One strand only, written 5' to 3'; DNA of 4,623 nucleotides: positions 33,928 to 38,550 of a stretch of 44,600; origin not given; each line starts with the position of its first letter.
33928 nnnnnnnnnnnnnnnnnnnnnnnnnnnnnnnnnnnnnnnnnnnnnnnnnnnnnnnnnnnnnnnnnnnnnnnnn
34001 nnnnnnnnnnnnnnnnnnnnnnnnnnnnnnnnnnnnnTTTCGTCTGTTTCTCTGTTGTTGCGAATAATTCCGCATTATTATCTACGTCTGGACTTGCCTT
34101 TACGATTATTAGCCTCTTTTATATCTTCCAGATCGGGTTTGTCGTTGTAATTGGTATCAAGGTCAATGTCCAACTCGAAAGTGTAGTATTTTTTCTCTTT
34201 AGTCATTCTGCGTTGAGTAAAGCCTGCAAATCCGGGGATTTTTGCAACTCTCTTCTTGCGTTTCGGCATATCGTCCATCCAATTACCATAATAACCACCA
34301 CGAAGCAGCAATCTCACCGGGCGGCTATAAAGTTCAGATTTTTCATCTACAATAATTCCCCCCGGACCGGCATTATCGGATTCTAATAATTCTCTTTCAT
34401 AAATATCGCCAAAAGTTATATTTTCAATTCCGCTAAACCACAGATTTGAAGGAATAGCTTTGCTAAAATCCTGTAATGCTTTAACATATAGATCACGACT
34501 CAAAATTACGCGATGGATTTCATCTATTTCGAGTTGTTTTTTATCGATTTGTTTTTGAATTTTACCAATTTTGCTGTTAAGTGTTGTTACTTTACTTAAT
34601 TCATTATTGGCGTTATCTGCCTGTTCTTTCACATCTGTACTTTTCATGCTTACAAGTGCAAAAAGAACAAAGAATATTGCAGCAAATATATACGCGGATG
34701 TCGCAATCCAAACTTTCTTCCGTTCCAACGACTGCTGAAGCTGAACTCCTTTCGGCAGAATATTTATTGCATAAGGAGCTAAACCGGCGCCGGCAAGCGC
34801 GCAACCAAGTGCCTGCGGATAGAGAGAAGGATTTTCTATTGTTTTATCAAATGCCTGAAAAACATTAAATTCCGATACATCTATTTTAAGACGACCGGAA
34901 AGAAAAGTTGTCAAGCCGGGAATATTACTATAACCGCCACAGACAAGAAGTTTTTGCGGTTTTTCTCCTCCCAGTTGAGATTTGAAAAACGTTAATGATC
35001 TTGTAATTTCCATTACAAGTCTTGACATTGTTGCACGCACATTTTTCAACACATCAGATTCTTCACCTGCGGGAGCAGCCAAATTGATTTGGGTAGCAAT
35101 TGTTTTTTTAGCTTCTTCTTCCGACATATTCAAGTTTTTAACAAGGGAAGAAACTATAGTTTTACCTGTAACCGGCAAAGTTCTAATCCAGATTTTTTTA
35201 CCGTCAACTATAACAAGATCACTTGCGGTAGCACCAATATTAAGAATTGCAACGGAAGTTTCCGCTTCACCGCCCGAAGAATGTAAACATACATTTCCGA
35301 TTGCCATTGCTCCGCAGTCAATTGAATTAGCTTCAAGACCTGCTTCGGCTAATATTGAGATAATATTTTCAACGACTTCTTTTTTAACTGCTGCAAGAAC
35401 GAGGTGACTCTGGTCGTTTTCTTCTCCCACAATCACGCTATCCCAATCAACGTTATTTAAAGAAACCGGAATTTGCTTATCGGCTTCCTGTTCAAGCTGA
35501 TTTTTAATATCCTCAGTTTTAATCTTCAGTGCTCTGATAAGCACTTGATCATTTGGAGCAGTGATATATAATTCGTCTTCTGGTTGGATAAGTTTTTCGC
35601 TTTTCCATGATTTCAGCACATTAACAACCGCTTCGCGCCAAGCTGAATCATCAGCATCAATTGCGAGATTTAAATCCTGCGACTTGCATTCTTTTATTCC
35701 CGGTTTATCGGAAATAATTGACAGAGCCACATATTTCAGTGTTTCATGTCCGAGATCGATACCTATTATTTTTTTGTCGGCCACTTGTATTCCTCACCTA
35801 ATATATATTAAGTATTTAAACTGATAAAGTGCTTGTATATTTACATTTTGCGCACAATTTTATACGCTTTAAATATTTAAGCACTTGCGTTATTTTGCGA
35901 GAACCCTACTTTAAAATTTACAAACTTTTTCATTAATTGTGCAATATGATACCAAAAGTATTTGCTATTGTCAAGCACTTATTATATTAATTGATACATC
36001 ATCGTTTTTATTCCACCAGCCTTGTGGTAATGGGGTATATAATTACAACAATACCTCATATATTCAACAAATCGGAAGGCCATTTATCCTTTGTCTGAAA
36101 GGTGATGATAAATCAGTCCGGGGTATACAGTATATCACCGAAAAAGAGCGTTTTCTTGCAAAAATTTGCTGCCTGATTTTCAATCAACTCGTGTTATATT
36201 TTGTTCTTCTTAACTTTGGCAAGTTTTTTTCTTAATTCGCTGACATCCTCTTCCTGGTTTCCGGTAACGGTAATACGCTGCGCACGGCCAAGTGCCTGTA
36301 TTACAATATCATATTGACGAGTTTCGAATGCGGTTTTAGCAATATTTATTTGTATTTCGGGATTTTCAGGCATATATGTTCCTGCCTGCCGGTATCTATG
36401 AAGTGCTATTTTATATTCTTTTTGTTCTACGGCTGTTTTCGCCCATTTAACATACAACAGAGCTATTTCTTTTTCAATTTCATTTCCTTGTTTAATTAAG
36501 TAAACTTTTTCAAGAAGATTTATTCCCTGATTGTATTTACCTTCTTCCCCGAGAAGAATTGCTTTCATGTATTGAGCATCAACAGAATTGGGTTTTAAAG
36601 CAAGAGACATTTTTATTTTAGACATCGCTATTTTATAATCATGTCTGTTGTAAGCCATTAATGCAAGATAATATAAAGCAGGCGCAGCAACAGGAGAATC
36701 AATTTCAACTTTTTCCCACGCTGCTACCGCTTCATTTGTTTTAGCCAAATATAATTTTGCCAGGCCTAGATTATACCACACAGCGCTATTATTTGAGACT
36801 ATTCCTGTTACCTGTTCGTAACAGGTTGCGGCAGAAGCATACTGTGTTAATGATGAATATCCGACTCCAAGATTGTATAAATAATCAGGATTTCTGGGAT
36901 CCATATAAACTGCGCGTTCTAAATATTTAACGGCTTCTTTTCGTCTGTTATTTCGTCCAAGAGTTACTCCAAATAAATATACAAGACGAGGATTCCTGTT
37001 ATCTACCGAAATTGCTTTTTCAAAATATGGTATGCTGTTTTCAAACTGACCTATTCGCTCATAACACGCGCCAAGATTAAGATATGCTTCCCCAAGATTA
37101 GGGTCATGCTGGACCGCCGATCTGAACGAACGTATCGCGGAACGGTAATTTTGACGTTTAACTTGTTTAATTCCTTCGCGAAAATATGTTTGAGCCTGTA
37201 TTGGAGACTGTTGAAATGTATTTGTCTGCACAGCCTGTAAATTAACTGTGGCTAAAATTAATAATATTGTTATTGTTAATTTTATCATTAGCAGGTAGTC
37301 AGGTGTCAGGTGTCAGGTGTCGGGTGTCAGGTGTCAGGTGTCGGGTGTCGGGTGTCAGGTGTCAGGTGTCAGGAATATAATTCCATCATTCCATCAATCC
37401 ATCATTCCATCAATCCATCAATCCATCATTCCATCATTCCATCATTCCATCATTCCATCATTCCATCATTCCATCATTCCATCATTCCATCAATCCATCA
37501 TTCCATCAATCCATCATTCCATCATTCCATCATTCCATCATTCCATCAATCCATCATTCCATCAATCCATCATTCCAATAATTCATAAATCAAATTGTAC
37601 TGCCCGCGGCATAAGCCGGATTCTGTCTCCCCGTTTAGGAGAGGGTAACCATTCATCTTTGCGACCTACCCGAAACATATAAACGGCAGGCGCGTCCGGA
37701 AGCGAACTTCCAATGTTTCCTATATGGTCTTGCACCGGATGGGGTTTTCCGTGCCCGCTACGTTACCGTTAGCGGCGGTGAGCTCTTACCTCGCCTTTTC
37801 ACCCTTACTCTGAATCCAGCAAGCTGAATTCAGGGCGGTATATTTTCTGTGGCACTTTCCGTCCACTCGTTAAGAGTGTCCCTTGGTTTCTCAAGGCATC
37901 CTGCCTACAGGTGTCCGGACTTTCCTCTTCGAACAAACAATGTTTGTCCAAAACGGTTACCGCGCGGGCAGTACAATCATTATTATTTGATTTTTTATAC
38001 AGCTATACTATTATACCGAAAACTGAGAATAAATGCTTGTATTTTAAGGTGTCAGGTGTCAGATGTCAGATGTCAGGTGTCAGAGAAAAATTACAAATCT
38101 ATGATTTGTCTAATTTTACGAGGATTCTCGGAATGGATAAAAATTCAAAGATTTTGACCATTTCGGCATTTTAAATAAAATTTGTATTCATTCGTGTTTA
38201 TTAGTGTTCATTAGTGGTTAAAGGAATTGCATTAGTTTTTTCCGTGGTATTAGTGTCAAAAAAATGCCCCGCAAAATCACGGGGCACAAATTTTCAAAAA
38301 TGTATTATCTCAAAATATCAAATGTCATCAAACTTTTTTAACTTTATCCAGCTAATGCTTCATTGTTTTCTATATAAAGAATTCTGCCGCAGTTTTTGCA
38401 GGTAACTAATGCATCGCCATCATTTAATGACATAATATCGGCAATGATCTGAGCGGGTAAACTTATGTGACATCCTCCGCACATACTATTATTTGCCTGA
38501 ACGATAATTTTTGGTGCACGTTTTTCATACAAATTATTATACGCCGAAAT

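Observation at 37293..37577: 285 bp of pure heptamer and octamer arrays fill the whole spacer between rnpB and the TPR gene that heads the pilus-like region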

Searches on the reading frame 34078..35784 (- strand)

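Call 8: search_protein_families(library=pfam, proteins=[window:34078-35784:-])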
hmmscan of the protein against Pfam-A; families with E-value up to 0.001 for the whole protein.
window:34078-35784:- (568 aa): 2 families
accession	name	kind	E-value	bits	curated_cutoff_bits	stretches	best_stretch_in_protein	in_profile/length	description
PF11104.14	PilM_2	-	2.1e-29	103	27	1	8-331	1-332/340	Type IV pilus assembly protein PilM;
PF14450.12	FtsA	-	2.9e-06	28.1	31.8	1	179-319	1-120/127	Cell division protein FtsA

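Call 9: search_protein_families(library=ncbifam, proteins=[window:34078-35784:-])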
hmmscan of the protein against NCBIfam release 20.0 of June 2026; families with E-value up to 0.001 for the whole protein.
window:34078-35784:- (568 aa): 2 families
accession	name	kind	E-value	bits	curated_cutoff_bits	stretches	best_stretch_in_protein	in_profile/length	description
NF045709.1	Amuc_1101_fam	equivalog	5.2e-61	207.2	650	1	1-461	1-479/608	Amuc_1101 family PilM-like pilus complex protein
TIGR01175.1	pilM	subfamily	1.1e-36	126.6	133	1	6-313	5-320/348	type IV pilus assembly protein PilM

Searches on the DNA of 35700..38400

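Call 73: search_rna_families(source=window, start=35700, end=38400, threshold=evalue, max_evalue=1)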
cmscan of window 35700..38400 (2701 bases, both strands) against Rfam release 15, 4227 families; matches with E-value up to 1: 3.
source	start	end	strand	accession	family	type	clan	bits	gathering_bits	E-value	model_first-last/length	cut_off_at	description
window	37595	37972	-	RF00010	RNaseP_bact_a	Gene; ribozyme;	CL00002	224.7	100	4.9e-73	1-367/367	no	Bacterial RNase P class A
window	38263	38328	-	RF01393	isrJ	Gene; sRNA;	-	23.3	37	0.24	1-75/75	no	isrJ Hfq binding RNA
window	37801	37841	-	RF01762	whalefall-1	Gene; sRNA;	-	17.3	37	0.42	1-56/56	no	Whalefall-1 RNA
